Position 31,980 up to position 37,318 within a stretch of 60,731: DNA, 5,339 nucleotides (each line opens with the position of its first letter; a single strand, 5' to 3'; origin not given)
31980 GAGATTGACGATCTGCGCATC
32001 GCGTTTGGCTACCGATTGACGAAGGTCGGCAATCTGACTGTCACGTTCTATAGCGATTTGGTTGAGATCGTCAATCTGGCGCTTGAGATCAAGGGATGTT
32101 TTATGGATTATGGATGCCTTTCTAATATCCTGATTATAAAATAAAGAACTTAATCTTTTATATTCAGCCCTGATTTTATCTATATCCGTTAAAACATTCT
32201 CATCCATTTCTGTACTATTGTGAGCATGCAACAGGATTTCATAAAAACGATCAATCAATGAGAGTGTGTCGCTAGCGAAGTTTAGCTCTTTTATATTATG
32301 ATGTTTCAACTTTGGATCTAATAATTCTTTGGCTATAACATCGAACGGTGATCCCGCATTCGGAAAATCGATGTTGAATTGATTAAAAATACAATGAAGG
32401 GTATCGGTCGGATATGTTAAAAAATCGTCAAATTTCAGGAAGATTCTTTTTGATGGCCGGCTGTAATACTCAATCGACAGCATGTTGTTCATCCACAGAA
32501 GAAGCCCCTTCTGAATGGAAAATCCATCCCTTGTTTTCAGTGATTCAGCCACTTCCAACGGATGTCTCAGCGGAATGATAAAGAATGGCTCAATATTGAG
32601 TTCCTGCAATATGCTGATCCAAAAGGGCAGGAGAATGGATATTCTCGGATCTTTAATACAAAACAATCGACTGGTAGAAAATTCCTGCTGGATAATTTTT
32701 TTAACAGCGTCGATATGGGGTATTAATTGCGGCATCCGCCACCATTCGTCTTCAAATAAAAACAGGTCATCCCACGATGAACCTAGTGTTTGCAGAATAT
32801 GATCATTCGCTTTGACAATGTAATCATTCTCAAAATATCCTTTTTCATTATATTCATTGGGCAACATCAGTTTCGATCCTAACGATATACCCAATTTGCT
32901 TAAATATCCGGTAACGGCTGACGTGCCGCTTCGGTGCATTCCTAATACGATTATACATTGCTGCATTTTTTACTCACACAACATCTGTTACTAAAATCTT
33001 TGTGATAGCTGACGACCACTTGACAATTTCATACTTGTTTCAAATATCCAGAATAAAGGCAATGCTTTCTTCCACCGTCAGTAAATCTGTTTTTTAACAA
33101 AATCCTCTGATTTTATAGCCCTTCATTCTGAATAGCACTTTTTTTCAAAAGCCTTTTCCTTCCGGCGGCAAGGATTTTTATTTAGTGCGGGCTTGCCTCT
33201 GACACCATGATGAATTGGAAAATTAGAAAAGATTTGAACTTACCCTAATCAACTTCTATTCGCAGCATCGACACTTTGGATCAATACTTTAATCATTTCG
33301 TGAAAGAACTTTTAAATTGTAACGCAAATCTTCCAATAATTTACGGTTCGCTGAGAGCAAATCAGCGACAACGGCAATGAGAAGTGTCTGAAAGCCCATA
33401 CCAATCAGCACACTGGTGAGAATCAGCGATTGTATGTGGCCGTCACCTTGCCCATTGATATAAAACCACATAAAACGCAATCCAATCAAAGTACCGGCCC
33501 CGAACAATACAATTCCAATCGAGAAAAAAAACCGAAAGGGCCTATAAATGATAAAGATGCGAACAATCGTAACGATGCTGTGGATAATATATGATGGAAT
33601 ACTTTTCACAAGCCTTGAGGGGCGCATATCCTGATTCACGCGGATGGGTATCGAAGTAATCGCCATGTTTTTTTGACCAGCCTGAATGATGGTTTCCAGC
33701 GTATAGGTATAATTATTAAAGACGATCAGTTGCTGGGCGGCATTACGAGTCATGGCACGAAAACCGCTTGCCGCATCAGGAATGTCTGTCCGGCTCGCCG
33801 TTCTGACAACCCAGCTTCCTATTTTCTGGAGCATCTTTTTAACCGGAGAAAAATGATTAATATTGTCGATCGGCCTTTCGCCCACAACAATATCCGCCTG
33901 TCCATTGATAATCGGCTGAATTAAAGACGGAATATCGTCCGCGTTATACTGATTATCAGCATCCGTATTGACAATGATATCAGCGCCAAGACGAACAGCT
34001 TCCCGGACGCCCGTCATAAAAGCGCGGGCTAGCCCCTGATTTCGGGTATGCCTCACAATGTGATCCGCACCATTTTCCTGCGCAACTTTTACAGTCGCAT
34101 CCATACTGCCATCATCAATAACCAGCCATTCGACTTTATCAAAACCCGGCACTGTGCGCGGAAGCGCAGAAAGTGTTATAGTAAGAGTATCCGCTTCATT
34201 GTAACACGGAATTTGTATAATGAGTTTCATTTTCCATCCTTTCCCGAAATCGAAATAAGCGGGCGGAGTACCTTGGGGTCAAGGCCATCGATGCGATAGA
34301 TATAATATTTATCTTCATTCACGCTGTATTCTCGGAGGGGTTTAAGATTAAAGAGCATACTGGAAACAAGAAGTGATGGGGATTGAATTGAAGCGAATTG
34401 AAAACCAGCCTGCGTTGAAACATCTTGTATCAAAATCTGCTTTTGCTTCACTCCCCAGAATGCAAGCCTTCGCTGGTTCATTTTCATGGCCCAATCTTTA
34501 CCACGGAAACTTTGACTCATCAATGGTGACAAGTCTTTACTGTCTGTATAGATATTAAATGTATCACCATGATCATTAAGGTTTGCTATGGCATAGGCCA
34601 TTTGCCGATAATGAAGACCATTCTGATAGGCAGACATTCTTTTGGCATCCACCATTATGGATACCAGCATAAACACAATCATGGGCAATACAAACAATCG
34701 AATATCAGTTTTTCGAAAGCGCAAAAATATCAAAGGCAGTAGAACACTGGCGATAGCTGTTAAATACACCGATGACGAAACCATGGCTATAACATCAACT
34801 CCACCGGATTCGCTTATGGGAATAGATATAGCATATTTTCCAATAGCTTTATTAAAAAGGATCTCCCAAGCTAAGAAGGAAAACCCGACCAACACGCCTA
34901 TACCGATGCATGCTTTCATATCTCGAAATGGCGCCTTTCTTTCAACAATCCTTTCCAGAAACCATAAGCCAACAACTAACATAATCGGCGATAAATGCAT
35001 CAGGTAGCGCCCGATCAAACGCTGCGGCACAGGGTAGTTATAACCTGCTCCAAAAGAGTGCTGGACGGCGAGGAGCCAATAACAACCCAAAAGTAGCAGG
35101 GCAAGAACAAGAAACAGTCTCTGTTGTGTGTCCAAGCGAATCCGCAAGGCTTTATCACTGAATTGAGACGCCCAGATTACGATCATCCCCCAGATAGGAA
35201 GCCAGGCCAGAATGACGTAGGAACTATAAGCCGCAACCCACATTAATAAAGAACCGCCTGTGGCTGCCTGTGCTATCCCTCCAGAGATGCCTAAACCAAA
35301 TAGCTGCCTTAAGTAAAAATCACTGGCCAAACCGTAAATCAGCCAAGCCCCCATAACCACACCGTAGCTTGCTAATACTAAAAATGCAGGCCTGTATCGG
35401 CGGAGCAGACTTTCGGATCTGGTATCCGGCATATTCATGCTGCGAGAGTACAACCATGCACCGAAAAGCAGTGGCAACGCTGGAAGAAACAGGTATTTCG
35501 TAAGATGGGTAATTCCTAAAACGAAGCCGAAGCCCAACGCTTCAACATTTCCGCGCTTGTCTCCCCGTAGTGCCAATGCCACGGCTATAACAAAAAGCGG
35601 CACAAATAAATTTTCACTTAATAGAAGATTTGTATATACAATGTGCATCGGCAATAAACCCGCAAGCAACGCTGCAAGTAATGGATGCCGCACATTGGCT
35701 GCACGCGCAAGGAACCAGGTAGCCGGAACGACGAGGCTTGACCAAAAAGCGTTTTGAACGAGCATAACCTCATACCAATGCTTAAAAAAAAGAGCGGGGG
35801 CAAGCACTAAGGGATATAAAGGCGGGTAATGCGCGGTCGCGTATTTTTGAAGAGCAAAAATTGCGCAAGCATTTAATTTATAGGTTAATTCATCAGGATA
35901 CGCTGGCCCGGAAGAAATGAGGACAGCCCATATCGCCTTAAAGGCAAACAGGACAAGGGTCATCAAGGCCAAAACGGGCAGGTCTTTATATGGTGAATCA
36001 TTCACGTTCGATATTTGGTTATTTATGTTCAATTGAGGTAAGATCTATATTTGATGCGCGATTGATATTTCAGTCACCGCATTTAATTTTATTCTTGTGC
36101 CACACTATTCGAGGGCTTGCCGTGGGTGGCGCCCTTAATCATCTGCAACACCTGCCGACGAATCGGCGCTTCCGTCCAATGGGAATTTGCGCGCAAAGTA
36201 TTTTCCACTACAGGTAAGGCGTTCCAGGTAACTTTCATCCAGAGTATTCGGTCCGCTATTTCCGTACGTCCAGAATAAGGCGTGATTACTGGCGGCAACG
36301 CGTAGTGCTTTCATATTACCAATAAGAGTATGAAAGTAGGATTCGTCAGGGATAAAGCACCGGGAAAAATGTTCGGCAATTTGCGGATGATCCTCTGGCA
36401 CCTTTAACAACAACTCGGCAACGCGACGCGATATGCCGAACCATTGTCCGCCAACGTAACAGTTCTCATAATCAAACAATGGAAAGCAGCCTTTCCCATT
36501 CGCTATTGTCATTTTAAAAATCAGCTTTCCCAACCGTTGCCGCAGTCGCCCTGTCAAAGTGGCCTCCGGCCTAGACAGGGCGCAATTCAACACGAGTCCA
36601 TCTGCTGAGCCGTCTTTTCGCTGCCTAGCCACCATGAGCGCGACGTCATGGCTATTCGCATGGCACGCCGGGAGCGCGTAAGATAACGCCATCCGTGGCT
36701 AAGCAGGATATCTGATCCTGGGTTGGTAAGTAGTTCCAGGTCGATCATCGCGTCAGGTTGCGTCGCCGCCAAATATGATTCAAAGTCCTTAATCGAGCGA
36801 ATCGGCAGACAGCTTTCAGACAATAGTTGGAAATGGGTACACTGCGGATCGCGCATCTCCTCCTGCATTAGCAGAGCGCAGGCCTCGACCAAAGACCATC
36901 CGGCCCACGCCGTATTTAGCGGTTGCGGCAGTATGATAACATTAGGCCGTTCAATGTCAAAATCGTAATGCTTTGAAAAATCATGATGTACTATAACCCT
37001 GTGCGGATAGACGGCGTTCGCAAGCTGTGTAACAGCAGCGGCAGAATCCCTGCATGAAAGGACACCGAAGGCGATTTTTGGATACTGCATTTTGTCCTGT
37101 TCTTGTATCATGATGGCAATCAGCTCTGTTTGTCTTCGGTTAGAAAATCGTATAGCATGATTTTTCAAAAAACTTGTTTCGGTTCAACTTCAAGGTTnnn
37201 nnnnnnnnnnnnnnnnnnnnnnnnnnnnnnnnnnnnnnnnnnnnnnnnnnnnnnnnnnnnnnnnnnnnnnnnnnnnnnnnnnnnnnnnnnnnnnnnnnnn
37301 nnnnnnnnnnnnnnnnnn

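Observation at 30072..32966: Sulfotransferase - coiled coil - GT2 - GT2 fusion: candidate single-protein polymerase/terminator with a sulfate cap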

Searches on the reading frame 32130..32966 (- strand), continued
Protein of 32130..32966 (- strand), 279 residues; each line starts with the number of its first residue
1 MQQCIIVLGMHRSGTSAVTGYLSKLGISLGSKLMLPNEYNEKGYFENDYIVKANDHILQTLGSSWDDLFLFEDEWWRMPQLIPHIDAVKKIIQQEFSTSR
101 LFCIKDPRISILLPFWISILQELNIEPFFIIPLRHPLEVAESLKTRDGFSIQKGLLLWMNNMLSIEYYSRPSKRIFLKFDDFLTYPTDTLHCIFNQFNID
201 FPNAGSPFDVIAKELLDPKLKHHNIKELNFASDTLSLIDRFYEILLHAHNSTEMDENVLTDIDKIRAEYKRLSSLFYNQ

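Call 56: search_protein_representatives(alignment_id=A1)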
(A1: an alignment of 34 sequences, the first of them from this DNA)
Query: 34 sequences, 324 profile positions. Proteins with E-value up to 0.001 (for the whole library): 27637; up to 1e-10: 22137; up to 1e-30: 12520. The best 150 are listed.
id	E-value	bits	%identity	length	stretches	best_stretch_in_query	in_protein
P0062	1.0e-116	406.2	-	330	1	3-322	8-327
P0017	1.4e-115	402.4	-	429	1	3-309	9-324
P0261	1.9e-115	402.0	-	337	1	2-322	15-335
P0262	1.6e-113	395.7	-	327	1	1-322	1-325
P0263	2.7e-113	394.9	-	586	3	1-248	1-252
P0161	3.9e-113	394.4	-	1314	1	2-320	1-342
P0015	4.9e-113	394.0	-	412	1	3-316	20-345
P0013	5.8e-113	393.8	-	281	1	1-277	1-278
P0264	4.9e-112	390.8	-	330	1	2-322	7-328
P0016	1.9e-111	388.9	-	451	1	2-289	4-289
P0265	2.9e-111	388.2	-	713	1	2-321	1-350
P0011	1.0e-110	386.4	-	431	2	1-282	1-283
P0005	1.3e-109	382.7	-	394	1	2-302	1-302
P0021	2.1e-109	382.1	-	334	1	2-321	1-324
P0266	3.1e-109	381.6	-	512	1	1-301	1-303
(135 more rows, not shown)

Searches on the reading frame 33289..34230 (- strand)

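Call 6: search_protein_families(library=pfam, proteins=[window:33289-34230:-], max_evalue=0.001)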
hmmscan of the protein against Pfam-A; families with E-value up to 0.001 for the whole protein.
window:33289-34230:- (313 aa): 1 family
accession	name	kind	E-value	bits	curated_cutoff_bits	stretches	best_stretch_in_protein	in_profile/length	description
PF00535.33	Glycos_transf_2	-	6.8e-24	85.1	23.3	1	7-166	4-165/168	Glycosyl transferase family 2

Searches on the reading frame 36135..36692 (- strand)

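Call 6: search_protein_families(library=pfam, proteins=[window:36135-36692:-], max_evalue=0.001)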
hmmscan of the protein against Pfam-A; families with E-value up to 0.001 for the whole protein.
window:36135-36692:- (185 aa): 1 family
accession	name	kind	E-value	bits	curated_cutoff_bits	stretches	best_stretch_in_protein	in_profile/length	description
PF02485.27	Branch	-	1.7e-06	28.2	23.4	1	79-143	162-225/250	Core-2/I-Branching enzyme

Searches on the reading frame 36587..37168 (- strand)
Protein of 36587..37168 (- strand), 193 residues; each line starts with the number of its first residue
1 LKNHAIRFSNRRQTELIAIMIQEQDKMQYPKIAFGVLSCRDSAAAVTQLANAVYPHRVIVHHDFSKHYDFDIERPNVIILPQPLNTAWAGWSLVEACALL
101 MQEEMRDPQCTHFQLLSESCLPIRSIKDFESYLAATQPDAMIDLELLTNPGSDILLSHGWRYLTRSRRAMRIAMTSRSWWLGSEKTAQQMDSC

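Call 10: search_protein_families(library=pfam, proteins=[window:36587-37168:-], max_evalue=0.001)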
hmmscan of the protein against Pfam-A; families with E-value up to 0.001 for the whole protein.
window:36587-37168:- (193 aa): 1 family
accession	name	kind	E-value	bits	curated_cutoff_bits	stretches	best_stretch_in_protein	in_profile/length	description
PF02485.27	Branch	-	2.1e-08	34.5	23.4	1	58-137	31-118/250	Core-2/I-Branching enzyme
